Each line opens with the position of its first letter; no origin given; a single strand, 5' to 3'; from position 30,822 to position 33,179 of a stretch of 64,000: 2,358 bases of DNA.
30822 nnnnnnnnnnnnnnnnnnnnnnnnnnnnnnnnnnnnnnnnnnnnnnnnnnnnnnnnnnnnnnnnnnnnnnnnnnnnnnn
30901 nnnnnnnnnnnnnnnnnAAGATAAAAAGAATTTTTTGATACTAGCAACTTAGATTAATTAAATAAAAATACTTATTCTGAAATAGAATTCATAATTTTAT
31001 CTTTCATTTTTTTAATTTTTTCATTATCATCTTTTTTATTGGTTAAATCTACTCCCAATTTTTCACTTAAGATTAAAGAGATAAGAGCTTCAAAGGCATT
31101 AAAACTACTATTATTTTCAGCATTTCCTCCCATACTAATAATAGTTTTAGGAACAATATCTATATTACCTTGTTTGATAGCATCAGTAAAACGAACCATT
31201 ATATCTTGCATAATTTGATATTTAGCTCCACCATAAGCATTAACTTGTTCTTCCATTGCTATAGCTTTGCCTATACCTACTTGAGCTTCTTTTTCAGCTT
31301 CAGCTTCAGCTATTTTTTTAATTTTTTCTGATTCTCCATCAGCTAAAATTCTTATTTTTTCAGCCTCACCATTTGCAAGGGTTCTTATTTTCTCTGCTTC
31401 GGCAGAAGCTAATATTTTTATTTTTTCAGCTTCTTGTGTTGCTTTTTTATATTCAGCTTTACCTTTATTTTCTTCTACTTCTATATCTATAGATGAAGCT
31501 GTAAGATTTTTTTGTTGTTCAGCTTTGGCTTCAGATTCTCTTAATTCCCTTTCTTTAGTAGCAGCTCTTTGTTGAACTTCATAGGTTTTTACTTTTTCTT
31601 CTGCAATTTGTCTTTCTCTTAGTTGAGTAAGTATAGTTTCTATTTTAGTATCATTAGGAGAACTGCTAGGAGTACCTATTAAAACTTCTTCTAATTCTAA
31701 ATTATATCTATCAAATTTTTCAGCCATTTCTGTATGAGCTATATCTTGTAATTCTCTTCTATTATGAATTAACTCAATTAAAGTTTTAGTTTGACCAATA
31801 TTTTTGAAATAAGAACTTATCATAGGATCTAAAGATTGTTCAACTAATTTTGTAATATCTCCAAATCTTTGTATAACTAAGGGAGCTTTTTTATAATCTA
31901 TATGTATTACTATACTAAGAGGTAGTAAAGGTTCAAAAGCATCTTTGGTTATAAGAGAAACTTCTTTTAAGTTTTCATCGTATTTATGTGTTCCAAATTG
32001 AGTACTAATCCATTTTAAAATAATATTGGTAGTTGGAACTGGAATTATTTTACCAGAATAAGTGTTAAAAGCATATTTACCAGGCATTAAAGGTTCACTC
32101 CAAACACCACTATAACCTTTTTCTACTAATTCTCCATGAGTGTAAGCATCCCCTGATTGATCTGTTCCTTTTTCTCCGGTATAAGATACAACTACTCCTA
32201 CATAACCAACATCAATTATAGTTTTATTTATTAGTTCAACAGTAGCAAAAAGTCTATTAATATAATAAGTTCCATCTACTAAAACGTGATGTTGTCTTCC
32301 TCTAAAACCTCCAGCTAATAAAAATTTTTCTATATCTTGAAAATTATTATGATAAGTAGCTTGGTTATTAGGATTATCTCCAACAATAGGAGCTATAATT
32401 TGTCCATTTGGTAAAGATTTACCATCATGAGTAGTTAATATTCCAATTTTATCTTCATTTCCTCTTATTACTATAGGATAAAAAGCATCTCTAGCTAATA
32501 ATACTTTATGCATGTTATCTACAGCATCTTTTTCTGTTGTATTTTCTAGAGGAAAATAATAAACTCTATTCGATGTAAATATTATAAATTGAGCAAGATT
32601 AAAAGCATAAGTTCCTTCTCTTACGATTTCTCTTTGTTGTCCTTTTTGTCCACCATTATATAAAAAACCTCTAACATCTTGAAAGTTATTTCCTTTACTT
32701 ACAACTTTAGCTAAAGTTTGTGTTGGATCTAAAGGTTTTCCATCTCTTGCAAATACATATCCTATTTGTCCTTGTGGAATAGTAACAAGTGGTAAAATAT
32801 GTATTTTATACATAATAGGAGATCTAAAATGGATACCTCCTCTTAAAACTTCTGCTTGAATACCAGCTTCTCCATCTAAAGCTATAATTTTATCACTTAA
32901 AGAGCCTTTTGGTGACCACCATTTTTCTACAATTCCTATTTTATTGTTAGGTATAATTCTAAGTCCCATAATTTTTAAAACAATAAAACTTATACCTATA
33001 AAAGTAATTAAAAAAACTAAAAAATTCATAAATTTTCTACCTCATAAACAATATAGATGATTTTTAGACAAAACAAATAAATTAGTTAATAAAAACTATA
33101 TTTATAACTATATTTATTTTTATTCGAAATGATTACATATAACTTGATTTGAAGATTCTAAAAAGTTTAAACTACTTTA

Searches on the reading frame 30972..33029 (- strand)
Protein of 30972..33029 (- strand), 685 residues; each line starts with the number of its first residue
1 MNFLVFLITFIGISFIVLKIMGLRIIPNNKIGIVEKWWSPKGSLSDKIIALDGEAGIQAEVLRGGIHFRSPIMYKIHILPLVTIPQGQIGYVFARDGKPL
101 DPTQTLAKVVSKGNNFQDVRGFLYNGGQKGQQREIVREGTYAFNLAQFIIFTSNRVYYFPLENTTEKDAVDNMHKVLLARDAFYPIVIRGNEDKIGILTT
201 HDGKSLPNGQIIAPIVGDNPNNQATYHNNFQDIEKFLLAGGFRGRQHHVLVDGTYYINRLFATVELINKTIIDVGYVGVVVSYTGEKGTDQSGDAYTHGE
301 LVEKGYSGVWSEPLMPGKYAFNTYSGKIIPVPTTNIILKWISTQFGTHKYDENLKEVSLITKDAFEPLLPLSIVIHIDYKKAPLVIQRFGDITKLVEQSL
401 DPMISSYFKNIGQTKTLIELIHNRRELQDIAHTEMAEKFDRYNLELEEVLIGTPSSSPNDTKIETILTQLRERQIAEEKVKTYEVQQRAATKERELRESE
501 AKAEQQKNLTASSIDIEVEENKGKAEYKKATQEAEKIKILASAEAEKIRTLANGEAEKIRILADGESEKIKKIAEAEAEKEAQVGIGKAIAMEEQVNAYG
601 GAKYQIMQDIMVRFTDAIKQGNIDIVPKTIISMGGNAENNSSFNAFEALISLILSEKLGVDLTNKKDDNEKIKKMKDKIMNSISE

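Call 9: search_protein_families(library=pfam, proteins=[window:30972-33029:-])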
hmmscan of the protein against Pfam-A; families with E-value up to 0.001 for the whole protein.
window:30972-33029:- (685 aa): 1 family
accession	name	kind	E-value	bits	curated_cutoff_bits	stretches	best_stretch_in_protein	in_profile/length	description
PF01145.31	Band_7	-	9.2e-19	68.6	23.6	1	271-487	2-167/176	SPFH domain / Band 7 family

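Call 22: find_encoding_contigs(protein=window:30972-33029:-, flank=10000, max_places=5)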
Protein window:30972-33029:- (685 aa): no gene with exactly this product is on record in the collection.
